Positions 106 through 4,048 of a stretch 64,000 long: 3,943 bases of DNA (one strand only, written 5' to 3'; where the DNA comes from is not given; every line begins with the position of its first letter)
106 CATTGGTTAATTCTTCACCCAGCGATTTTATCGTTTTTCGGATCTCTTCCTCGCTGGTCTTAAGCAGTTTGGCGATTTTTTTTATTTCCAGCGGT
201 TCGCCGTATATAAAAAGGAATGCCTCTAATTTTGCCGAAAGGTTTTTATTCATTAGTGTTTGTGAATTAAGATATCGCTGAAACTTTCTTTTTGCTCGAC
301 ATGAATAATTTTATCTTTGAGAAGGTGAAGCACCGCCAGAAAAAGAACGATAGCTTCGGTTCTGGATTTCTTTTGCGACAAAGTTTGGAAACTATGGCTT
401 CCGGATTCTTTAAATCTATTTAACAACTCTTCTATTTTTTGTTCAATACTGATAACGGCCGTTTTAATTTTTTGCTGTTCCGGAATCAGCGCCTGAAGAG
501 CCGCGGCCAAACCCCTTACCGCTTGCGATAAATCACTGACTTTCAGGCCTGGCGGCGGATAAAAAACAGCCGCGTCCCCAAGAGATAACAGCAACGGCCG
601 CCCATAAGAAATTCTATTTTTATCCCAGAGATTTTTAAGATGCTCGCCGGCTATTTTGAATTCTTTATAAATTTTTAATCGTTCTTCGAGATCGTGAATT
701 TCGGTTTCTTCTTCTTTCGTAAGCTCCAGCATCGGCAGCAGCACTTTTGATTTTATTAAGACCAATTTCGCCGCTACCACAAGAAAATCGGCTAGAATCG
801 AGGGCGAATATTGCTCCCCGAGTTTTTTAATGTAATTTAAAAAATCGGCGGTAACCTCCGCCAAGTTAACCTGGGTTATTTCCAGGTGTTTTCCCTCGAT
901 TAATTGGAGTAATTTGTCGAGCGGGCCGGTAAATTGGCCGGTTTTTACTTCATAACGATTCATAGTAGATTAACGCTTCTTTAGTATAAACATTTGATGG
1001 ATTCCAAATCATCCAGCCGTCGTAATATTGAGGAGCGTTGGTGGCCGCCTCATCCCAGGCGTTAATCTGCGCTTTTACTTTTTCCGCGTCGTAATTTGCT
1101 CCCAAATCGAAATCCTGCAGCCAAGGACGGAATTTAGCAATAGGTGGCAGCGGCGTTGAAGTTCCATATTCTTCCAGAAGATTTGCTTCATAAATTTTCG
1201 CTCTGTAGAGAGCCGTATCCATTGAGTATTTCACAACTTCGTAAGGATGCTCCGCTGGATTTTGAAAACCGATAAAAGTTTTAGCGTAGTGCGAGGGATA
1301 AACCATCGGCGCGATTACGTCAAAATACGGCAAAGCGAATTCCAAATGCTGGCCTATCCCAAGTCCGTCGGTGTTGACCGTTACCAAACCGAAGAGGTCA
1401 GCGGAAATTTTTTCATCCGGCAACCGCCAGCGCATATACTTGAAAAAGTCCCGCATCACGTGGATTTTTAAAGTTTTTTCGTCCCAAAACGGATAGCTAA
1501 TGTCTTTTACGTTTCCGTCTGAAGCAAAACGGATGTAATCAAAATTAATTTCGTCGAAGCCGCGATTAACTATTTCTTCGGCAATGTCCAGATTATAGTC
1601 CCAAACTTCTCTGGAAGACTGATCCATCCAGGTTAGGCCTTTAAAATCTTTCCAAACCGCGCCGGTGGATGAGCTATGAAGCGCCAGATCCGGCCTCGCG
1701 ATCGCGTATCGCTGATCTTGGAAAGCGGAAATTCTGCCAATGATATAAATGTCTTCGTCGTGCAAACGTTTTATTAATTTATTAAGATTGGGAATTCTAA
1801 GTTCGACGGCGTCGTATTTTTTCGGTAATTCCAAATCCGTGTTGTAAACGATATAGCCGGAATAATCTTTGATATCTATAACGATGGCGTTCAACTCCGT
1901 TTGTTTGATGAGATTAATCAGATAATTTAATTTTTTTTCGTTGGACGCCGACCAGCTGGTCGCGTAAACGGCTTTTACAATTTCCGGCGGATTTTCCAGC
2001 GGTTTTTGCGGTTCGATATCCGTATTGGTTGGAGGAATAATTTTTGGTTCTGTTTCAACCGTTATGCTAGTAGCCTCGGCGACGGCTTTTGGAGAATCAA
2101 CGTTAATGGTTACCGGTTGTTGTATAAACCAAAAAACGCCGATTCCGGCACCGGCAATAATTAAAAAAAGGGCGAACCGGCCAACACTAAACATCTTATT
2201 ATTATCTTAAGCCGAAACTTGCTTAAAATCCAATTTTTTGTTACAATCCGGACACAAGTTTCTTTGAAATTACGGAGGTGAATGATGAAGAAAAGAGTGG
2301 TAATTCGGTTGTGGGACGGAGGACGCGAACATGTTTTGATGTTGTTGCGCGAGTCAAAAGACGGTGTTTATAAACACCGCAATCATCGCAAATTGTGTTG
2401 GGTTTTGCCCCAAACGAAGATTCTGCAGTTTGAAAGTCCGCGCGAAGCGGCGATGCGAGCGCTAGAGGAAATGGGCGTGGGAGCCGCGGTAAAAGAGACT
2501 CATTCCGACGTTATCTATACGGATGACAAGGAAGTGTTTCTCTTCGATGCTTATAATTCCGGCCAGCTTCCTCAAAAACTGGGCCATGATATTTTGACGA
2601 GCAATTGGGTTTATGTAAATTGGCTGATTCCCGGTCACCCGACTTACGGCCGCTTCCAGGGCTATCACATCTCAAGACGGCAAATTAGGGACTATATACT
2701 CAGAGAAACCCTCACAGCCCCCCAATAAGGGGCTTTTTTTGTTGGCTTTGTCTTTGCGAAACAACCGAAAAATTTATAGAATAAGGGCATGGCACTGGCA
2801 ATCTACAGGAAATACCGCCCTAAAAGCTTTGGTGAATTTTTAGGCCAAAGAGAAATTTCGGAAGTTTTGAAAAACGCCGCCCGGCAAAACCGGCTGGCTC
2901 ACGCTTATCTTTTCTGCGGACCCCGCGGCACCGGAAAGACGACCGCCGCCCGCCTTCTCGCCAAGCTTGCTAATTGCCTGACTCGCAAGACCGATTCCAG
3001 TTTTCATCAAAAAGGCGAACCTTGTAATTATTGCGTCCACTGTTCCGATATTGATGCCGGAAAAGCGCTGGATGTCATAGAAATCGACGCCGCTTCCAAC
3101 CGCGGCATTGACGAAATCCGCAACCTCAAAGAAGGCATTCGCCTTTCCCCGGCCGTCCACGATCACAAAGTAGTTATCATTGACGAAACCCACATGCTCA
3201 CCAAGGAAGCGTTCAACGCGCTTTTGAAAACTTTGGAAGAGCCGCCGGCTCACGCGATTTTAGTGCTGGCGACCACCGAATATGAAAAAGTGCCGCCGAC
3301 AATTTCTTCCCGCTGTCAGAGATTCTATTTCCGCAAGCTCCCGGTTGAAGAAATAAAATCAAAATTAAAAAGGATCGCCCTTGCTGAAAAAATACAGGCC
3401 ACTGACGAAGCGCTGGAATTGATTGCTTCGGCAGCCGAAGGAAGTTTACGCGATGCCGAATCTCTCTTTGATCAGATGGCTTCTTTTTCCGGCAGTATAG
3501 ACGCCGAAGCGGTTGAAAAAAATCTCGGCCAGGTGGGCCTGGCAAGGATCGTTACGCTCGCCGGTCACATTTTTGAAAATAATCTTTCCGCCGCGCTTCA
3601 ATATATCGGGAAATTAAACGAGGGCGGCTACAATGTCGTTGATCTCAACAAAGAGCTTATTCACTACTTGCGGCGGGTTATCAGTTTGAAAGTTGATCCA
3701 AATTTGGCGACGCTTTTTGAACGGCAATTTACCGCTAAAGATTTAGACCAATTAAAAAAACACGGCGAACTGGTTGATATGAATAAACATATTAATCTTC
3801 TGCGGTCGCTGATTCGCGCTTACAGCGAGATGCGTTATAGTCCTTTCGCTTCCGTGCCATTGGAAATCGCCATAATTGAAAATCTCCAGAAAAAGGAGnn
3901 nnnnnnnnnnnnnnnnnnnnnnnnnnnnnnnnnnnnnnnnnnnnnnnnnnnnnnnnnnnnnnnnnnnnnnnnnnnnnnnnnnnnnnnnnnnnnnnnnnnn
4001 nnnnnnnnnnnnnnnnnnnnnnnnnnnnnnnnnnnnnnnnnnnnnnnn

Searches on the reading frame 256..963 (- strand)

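Call 53: search_protein_families(library=pfam, proteins=[window:256-963:-], max_evalue=0.0001)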
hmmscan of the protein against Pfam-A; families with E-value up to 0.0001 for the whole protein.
window:256-963:- (236 aa): 2 families
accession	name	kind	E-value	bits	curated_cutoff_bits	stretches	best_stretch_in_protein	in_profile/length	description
PF02616.19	SMC_ScpA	-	1.5e-24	87.8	24.6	1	21-233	1-229/232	Segregation and condensation protein ScpA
PF04824.21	Rad21_Rec8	-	9.8e-09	34.8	22.7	1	187-234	3-50/55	Conserved region of Rad21 / Rec8 like protein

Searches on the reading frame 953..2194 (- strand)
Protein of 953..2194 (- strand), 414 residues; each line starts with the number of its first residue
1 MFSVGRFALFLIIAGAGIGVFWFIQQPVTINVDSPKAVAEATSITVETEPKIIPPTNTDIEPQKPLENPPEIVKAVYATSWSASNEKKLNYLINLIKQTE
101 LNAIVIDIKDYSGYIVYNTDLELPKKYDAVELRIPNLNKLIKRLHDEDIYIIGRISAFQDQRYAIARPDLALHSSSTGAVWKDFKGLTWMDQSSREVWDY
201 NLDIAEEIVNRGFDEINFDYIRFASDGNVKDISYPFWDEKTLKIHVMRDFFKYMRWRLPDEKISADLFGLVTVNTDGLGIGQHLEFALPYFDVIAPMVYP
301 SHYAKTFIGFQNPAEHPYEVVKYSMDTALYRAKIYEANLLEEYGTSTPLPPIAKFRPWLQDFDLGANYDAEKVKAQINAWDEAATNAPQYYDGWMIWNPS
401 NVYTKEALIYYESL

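Call 53: search_protein_families(library=pfam, proteins=[window:953-2194:-], max_evalue=0.0001)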
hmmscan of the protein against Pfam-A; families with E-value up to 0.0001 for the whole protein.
window:953-2194:- (414 aa): 1 family
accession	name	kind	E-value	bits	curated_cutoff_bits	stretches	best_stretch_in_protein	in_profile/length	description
PF13200.12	DUF4015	-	4.5e-92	308.9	27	1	75-403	1-313/313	Putative glycosyl hydrolase domain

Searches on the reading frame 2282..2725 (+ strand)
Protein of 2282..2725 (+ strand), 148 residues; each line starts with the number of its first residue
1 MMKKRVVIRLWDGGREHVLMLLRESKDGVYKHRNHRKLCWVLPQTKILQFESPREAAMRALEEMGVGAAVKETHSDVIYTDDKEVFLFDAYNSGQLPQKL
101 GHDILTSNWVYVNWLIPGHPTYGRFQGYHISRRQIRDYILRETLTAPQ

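Call 53: search_protein_families(library=pfam, proteins=[window:2282-2725:+], max_evalue=0.0001)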
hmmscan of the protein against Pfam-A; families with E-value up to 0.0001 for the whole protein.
window:2282-2725:+ (148 aa): 1 family
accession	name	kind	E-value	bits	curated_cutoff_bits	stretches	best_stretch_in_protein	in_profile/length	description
PF00293.34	NUDIX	-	2e-06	28.3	21.1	1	6-119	6-119/134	NUDIX domain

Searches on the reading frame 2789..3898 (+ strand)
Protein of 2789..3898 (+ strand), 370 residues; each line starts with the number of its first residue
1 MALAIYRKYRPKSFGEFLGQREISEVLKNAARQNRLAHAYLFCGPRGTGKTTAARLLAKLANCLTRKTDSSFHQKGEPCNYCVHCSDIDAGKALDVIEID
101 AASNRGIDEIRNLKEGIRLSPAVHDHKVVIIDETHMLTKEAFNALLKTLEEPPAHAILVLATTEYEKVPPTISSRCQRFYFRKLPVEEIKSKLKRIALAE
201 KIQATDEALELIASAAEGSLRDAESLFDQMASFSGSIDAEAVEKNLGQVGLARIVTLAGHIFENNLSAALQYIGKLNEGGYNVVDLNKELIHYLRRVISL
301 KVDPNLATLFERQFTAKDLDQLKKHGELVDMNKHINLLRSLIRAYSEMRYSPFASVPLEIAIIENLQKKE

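Call 53: search_protein_families(library=pfam, proteins=[window:2789-3898:+], max_evalue=0.0001)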
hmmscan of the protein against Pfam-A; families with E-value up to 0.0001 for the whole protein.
window:2789-3898:+ (370 aa): 9 families
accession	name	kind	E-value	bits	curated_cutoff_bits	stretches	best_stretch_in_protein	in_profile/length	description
PF13177.12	DNA_pol3_delta2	-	8e-43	146.7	27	1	19-184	1-160/161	DNA polymerase III, delta subunit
PF22608.2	DNAX_ATPase_lid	-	4.8e-13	49.1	27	1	188-234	1-47/49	DNA polymerase III clamp loader subunit, ATPase lid domain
PF00004.35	AAA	-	2.8e-12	47.6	21.2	1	41-181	2-128/131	ATPase family associated with various cellular activities (AAA)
PF05496.18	RuvB_N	-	5.8e-08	33.1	27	1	10-71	2-67/159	Holliday junction DNA helicase RuvB P-loop domain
PF13401.12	AAA_22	-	2e-07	31.8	27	1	39-159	7-121/130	AAA domain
PF12169.13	DNA_pol3_gamma3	-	6.6e-07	29.6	24.4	1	237-363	1-125/143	DNA polymerase III subunits gamma and tau domain III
PF13604.12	AAA_30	-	8.3e-06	26.1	27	1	41-159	22-122/191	AAA domain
PF06068.19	TIP49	-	1.3e-05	25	23.8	0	128-163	277-311/347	TIP49 P-loop domain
PF07728.20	AAA_5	-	3e-05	24.5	22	0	120-170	61-108/139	AAA domain (dynein-related subfamily)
